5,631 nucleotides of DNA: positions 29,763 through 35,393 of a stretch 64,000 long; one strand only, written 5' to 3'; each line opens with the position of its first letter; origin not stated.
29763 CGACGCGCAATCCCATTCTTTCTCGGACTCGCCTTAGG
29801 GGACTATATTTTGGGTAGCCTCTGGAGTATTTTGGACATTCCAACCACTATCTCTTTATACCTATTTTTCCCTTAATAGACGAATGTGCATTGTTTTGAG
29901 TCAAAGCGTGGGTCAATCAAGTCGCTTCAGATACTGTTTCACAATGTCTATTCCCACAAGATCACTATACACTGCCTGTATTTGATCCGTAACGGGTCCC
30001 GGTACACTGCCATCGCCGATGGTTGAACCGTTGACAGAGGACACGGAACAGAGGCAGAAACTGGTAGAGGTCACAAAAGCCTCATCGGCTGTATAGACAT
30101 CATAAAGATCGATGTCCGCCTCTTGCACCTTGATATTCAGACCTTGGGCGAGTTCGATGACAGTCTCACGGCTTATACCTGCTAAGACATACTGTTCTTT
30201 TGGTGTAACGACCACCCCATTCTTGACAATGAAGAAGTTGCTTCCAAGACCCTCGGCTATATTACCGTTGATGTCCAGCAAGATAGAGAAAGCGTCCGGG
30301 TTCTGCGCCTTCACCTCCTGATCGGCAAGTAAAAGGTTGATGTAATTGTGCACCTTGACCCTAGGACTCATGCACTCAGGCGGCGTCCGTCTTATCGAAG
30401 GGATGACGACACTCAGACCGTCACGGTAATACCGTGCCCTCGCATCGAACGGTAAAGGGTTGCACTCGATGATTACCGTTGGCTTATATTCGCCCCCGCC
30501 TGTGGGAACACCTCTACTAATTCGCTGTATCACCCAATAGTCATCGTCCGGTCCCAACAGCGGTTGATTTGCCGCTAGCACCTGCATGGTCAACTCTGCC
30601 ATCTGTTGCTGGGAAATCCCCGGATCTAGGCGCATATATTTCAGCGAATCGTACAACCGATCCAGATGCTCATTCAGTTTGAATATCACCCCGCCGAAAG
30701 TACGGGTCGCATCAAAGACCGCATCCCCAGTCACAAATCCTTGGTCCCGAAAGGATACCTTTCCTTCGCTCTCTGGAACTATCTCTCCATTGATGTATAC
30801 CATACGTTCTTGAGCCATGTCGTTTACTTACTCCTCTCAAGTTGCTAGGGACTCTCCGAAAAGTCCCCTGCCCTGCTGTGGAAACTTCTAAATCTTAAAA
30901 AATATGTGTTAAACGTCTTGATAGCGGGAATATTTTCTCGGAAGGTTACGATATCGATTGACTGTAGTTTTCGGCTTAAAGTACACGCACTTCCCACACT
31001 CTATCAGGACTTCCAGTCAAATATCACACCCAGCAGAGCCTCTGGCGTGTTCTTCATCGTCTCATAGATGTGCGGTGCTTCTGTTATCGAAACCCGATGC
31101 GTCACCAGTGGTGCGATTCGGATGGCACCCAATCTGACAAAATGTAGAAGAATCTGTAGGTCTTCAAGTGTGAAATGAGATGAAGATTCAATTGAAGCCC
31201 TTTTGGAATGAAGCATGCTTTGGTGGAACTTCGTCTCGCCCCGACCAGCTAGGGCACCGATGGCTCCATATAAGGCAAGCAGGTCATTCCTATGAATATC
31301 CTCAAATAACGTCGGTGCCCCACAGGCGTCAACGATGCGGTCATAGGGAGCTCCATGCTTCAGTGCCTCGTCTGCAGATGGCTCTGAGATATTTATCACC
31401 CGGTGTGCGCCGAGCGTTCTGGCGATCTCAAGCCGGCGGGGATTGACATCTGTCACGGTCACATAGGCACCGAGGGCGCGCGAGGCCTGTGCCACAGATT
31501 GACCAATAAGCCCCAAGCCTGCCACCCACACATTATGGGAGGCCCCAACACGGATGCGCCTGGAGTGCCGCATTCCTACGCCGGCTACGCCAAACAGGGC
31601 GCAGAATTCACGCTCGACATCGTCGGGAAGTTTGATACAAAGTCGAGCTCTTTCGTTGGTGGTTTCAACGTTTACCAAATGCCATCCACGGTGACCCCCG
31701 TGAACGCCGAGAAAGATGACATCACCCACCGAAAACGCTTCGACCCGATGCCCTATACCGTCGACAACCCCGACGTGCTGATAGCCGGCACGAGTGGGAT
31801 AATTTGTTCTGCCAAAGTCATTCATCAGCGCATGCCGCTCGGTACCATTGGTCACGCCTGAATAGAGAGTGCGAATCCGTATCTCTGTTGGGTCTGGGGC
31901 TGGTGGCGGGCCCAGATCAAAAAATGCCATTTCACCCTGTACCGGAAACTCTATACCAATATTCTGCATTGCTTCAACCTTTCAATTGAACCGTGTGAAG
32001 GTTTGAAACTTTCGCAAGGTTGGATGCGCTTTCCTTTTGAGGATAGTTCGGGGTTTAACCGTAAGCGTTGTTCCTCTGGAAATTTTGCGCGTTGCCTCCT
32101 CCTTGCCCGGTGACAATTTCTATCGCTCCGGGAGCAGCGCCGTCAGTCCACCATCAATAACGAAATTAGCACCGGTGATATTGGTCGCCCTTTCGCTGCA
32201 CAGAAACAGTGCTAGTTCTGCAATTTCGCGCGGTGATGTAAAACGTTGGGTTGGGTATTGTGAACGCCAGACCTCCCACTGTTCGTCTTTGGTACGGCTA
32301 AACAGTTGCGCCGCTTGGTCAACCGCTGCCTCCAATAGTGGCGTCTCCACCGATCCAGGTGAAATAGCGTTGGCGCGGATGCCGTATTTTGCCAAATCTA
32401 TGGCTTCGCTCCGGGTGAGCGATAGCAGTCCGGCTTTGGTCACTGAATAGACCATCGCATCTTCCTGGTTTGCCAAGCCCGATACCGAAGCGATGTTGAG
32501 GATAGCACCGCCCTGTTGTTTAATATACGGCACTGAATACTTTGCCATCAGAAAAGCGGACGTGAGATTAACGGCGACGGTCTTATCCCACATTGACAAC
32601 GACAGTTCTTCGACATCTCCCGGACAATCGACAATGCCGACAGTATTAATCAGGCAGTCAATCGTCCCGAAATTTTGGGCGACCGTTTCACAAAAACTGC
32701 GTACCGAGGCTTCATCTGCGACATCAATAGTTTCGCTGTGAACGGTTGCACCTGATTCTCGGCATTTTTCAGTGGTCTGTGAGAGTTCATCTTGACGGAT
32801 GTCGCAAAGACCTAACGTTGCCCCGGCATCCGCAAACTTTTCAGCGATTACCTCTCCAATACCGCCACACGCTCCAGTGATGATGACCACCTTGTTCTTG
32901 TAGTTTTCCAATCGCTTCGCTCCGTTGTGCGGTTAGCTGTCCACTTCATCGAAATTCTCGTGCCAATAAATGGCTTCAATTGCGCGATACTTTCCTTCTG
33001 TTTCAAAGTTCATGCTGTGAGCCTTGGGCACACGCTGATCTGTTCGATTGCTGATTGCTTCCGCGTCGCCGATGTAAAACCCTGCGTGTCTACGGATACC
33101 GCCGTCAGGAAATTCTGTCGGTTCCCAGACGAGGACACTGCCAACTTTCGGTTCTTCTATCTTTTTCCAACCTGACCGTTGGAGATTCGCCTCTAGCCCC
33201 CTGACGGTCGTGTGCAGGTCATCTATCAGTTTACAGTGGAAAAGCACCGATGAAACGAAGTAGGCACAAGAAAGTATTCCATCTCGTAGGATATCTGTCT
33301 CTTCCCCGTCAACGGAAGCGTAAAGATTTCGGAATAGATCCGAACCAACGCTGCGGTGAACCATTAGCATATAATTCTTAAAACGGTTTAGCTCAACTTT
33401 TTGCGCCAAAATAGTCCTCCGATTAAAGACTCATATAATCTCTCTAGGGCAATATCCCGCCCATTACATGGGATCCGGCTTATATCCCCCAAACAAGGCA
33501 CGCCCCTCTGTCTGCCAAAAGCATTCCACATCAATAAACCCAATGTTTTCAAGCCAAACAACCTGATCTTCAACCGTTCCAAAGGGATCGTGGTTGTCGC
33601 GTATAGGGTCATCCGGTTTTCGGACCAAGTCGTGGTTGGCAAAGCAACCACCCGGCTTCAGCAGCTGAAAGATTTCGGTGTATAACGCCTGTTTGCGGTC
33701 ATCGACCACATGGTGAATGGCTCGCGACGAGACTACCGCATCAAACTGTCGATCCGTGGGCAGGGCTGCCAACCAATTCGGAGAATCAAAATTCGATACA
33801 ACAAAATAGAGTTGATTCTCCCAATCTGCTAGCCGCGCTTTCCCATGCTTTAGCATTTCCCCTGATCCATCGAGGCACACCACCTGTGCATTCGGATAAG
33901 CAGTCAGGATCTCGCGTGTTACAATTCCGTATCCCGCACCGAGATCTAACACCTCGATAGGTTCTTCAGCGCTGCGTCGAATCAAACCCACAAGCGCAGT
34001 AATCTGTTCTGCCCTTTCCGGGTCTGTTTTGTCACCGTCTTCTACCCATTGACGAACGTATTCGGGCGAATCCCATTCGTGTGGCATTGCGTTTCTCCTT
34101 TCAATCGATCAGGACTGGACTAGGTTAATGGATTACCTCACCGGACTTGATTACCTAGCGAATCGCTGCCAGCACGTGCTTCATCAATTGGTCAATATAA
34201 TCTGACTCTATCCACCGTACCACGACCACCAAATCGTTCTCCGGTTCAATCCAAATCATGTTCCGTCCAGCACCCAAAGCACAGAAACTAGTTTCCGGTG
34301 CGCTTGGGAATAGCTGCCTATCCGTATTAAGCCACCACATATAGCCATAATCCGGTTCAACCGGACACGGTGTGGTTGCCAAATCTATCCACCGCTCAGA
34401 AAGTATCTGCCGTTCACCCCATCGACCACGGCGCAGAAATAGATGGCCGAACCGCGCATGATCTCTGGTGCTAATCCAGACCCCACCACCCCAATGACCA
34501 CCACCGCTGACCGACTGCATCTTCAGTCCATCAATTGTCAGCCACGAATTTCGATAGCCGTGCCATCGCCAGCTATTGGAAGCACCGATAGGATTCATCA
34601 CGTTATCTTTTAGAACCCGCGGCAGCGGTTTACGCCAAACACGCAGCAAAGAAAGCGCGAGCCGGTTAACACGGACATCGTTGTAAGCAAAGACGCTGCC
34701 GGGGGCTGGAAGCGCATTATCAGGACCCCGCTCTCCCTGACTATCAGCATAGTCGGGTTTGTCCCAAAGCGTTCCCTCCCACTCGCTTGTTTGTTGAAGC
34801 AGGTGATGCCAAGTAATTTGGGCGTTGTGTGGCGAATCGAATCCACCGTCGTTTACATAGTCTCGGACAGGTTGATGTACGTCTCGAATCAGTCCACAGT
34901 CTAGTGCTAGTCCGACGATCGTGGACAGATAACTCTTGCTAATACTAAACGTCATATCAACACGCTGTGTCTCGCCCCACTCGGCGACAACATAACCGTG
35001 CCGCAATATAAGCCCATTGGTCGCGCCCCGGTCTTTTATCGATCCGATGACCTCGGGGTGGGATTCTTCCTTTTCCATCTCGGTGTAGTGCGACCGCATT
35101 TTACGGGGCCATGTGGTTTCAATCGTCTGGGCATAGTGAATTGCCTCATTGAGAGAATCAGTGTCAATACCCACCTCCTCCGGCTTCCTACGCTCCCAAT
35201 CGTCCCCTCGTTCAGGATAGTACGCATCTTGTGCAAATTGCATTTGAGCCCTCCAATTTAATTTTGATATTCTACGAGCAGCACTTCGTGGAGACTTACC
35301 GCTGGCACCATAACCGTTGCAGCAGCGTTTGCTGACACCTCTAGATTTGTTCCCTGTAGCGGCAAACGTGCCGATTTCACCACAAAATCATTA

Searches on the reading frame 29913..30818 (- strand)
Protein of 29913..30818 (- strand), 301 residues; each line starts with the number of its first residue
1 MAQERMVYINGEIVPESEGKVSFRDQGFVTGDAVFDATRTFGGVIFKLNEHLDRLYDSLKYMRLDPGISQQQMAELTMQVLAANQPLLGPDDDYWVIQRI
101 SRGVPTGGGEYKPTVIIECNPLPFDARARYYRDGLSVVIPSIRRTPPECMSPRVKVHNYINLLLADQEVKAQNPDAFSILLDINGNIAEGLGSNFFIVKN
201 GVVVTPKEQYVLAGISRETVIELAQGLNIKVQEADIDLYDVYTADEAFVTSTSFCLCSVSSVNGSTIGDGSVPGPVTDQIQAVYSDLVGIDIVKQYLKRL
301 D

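Call 4: search_protein_families(library=pfam, proteins=[window:29913-30818:-], max_evalue=0.01)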
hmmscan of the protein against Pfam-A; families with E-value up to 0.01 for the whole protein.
window:29913-30818:- (301 aa): 1 family
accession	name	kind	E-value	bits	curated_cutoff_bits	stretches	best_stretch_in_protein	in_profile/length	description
PF01063.24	Aminotran_4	-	2.5e-42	145.7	28.5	1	34-262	2-223/223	Amino-transferase class IV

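Call 38: search_protein_families(library=ncbifam, proteins=[window:29913-30818:-], max_evalue=0.001)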
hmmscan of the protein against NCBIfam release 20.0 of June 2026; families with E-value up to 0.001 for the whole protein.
window:29913-30818:- (301 aa): 18 families
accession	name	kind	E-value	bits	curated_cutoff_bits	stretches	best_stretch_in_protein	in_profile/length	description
NF006185.0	PRK08320.1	subfamily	6.5e-65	219.2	363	1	4-288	2-283/292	branched-chain amino acid aminotransferase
TIGR01122.1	ilvE_I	equivalog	1e-56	192.3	245.55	1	8-290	1-286/298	branched-chain-amino-acid transaminase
NF009126.0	PRK12479.1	equivalog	8.7e-51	172.9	518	1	4-288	3-284/299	branched-chain-amino-acid transaminase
NF005146.0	PRK06606.1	equivalog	5.4e-49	166.8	279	1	3-289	5-293/307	branched-chain amino acid transaminase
NF005209.0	PRK06680.1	subfamily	5.9e-44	150.1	320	1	4-287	2-280/286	D-amino-acid transaminase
NF005800.0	PRK07650.1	equivalog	8.5e-42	143.4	308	1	6-286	2-274/290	aminodeoxychorismate lyase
TIGR01121.1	D_amino_aminoT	equivalog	4.5e-38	131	277.45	1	7-285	2-272/276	D-amino-acid transaminase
NF005726.0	PRK07544.1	equivalog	8.8e-32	110.4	396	1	4-288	10-288/295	branched-chain amino acid aminotransferase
NF009896.0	PRK13356.1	equivalog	2.2e-29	102.5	262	1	3-286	6-281/287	branched-chain amino acid aminotransferase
NF009066.0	PRK12400.1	equivalog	3.4e-28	98.9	538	1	1-286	1-280/290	D-amino-acid transaminase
TIGR03461.1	pabC_Proteo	equivalog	2.1e-23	82.8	176.85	1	17-263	6-246/262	aminodeoxychorismate lyase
NF004761.0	PRK06092.1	equivalog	5.4e-23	81.6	260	1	6-263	1-248/268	aminodeoxychorismate lyase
NF005888.0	PRK07849.1-3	equivalog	1.5e-15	56.9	273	2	178-267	183-274/298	aminodeoxychorismate lyase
NF009897.0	PRK13357.1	equivalog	2.7e-12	46.1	307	1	144-290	188-342/358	branched-chain amino acid aminotransferase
TIGR01123.1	ilvE_II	equivalog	4.1e-12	45.7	250.05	1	128-290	125-298/313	branched-chain-amino-acid transaminase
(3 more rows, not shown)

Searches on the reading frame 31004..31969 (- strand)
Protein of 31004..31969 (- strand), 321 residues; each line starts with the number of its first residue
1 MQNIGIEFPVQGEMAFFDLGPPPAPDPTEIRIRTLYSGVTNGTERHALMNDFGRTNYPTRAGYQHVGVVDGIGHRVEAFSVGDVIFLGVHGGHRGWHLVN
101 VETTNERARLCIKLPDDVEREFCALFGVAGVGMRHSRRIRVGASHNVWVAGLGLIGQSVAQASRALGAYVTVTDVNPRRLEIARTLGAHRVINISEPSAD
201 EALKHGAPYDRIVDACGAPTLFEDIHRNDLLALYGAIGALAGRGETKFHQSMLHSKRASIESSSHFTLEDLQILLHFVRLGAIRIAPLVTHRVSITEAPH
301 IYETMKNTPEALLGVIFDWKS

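Call 4: search_protein_families(library=pfam, proteins=[window:31004-31969:-], max_evalue=0.01)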
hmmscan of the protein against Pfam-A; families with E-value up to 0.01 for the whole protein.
window:31004-31969:- (321 aa): 7 families
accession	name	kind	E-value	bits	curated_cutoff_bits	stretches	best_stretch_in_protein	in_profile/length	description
PF00107.32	ADH_zinc_N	-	1.8e-14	54.3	31.8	1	155-277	2-126/129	Zinc-binding dehydrogenase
PF01262.27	AlaDh_PNT_C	-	2.3e-05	24.4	23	1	146-202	30-86/214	Alanine dehydrogenase/PNT, C-terminal domain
PF08240.17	ADH_N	-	7.3e-05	23.4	23.5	1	27-90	2-65/104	Alcohol dehydrogenase GroES-like domain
PF02737.24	3HCDH_N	-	0.0025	18.2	22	1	147-223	2-84/180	3-hydroxyacyl-CoA dehydrogenase, NAD binding domain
PF00670.27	AdoHcyase_NAD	-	0.0031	18.1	27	1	144-178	23-57/162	S-adenosyl-L-homocysteine hydrolase, NAD binding domain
PF02254.24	TrkA_N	-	0.0056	17.4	23.8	1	148-203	2-55/116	TrkA-N domain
PF02826.25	2-Hacid_dh_C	-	0.0089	15.9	25.1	0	144-188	36-80/178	D-isomer specific 2-hydroxyacid dehydrogenase, NAD binding domain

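Call 38: search_protein_families(library=ncbifam, proteins=[window:31004-31969:-], max_evalue=0.001)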
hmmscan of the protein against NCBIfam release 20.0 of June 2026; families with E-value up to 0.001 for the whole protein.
window:31004-31969:- (321 aa): 25 families
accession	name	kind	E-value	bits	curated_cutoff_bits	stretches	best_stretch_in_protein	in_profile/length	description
TIGR01202.1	bchC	equivalog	3.2e-16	59.3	291.25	1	25-312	23-303/308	chlorophyll synthesis pathway protein BchC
NF007489.0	PRK10083.1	equivalog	6.7e-16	58.2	376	2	107-309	124-327/339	Zn-dependent oxidoreductase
NF003808.0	PRK05396.1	equivalog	8.3e-15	54.5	380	1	112-308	133-331/341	L-threonine 3-dehydrogenase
NF010344.0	PRK13771.1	subfamily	5.2e-13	48.7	349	1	111-308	129-323/334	putative alcohol dehydrogenase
NF007642.0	PRK10309.1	equivalog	5.6e-13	48.8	550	1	111-202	128-220/347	galactitol-1-phosphate 5-dehydrogenase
TIGR00692.1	tdh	equivalog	8.2e-13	48.1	458.35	1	111-306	130-329/340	L-threonine 3-dehydrogenase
TIGR03451.1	mycoS_dep_FDH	equivalog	9.2e-13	47.7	512.9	1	107-307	138-348/358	S-(hydroxymethyl)mycothiol dehydrogenase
NF041097.1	keto_inos_dh_IolM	equivalog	5.2e-11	41.8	450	1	139-307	204-379/389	scyllo-inosose 3-dehydrogenase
NF047908.1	AldhRedAhr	equivalog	2.2e-10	39.9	470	1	137-280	160-300/335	NADPH-dependent aldehyde reductase Ahr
NF006940.0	PRK09422.1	equivalog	2.9e-10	39.6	344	1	108-202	125-222/338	alcohol dehydrogenase AdhP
TIGR03366.1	HpnZ_proposed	hypoth_equivalog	3e-10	39.8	328.1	1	112-224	123-238/315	putative phosphonate catabolism associated alcohol dehydrogenase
TIGR03989.1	Rxyl_3153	subfamily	7.8e-10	38.5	440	0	25-87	24-85/370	NDMA-dependent alcohol dehydrogenase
NF007375.0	PRK09880.1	equivalog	1.6e-09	37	469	1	109-297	135-322/344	L-idonate 5-dehydrogenase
TIGR02824.1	quinone_pig3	subfamily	1.9e-09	37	296.8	1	18-263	18-262/325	putative NAD(P)H quinone oxidoreductase, PIG3 family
NF041172.1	AcrlCoa_red_Thmprot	equivalog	1.3e-08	34.2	500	1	109-308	127-324/334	acryloyl-CoA reductase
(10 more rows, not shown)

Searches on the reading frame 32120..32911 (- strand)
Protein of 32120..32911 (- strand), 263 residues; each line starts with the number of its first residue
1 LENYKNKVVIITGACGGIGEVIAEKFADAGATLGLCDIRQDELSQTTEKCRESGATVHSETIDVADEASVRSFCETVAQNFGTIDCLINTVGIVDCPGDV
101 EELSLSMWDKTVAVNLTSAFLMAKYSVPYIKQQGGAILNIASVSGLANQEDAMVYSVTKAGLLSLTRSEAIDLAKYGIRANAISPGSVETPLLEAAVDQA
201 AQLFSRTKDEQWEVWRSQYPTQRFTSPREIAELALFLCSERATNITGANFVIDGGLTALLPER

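Call 6: search_protein_families(library=pfam, proteins=[window:32120-32911:-], max_evalue=0.001)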
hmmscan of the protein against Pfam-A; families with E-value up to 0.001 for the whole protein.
window:32120-32911:- (263 aa): 4 families
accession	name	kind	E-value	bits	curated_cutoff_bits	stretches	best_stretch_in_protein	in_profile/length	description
PF13561.12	adh_short_C2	-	5.5e-62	209.8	27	1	13-257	1-236/236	Enoyl-(Acyl carrier protein) reductase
PF00106.31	adh_short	-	1.4e-49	168.7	26.6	1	7-198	1-192/195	short chain dehydrogenase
PF23441.1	SDR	-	5.2e-12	46.1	27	1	5-256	6-255/258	SDR-like rossmann domain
PF08659.16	KR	-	1.7e-11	44.8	22.6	1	9-162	3-156/180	KR domain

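Call 38: search_protein_families(library=ncbifam, proteins=[window:32120-32911:-], max_evalue=0.001)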
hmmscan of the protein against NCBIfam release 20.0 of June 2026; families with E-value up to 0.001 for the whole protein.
window:32120-32911:- (263 aa): 236 families (the best 25 are shown)
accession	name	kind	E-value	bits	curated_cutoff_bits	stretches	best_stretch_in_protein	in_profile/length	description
NF009093.0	PRK12429.1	subfamily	1e-62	211.8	258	1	4-258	3-258/259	3-hydroxybutyrate dehydrogenase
NF005559.1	PRK07231.1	subfamily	3.2e-62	210.3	215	1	4-257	2-248/249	glucose 1-dehydrogenase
NF052558.1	MBtsdlDhBudC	equivalog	2.6e-61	207.4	270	1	4-258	1-243/250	meso-2,3-butanediol dehydrogenase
NF006366.0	PRK08589.1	equivalog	1.2e-59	201.8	386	1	1-258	1-254/272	SDR family oxidoreductase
NF004791.0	PRK06138.1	equivalog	7.4e-59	199.1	312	1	4-258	3-251/252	SDR family oxidoreductase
TIGR01963.1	PHB_DH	subfamily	8.2e-59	198.9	307.05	1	7-258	2-254/255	3-hydroxybutyrate dehydrogenase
NF004203.0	PRK05653.2-4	subfamily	5.7e-56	189.8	313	1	3-257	3-257/260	3-oxoacyl-ACP reductase FabG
NF009466.0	PRK12826.1-2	subfamily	1.2e-54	185.4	222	1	5-257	2-245/248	3-oxoacyl-ACP reductase FabG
NF004818.0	PRK06172.1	equivalog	2.4e-54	184.3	336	1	2-258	3-252/253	SDR family oxidoreductase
NF005309.0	PRK06841.1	subfamily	4e-54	183.8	286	1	5-257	14-253/255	GolD/DthD family dehydrogenase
NF004198.0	PRK05653.1-3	equivalog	4.2e-54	183.6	296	1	2-256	3-246/248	3-oxoacyl-ACP reductase FabG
NF005007.0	PRK06398.1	equivalog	1.2e-53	181.9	341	1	2-261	3-250/259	aldose dehydrogenase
NF005681.0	PRK07478.1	subfamily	2.9e-53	180.8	267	1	1-257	1-250/254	SDR family oxidoreductase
NF053701.1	CsHdxCHCADhChcB2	equivalog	1.9e-52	178.2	350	1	5-258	2-244/245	cis-4-hydroxycyclohexanecarboxylate dehydrogenase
NF005474.0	PRK07074.1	equivalog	4.6e-52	177.3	361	1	6-258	3-244/259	SDR family oxidoreductase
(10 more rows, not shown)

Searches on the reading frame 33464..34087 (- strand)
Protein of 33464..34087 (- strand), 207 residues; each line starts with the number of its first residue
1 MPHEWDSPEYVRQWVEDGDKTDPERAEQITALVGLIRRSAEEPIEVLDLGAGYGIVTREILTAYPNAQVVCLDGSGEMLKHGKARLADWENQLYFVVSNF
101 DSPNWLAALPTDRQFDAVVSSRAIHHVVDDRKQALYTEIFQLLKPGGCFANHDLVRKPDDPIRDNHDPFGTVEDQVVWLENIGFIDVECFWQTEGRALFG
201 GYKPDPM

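Call 6: search_protein_families(library=pfam, proteins=[window:33464-34087:-], max_evalue=0.001)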
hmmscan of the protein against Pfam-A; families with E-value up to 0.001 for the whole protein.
window:33464-34087:- (207 aa): 10 families
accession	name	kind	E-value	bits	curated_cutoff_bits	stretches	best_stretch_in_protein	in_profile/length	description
PF13649.12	Methyltransf_25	-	9.9e-19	68.3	27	1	46-147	1-97/97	Methyltransferase domain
PF08242.18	Methyltransf_12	-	1.4e-17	64.6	30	1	47-149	1-98/98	Methyltransferase domain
PF08241.18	Methyltransf_11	-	4.4e-15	56.5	21.2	1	47-149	1-93/95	Methyltransferase domain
PF13847.12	Methyltransf_31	-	2.9e-11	43.7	27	1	44-155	5-113/145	Methyltransferase domain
PF13489.12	Methyltransf_23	-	9.1e-10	38.9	27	1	35-149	15-114/164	Methyltransferase domain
PF02353.26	CMAS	-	3.3e-09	36.9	27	1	44-167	64-180/273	Mycolic acid cyclopropane synthetase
PF01209.24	Ubie_methyltran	-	7.4e-07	29.2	20.1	1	40-150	45-150/233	ubiE/COQ5 methyltransferase family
PF05175.20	MTS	-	1.3e-06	28.6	23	1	45-147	34-134/170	Methyltransferase small domain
PF05891.18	Methyltransf_PK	-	0.00022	21.3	27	1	44-169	57-177/218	AdoMet dependent proline di-methyltransferase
PF00891.24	Methyltransf_2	-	0.00056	19.8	22.3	1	45-147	65-160/210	O-methyltransferase domain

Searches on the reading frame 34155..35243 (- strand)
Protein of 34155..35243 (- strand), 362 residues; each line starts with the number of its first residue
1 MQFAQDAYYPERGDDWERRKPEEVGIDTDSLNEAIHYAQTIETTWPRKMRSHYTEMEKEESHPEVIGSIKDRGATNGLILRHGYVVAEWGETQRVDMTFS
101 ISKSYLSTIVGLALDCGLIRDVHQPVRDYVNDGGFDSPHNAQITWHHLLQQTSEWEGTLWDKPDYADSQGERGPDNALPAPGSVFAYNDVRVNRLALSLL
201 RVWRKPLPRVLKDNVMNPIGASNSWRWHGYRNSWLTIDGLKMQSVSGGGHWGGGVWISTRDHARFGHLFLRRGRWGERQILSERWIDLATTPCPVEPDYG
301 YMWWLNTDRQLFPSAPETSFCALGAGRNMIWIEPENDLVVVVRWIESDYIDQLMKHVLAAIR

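Call 6: search_protein_families(library=pfam, proteins=[window:34155-35243:-], max_evalue=0.001)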
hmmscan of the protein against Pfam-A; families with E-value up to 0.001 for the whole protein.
window:34155-35243:- (362 aa): 1 family
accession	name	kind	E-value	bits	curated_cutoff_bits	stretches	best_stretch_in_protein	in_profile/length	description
PF00144.29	Beta-lactamase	-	9.6e-16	58.3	27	1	98-342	52-306/329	Beta-lactamase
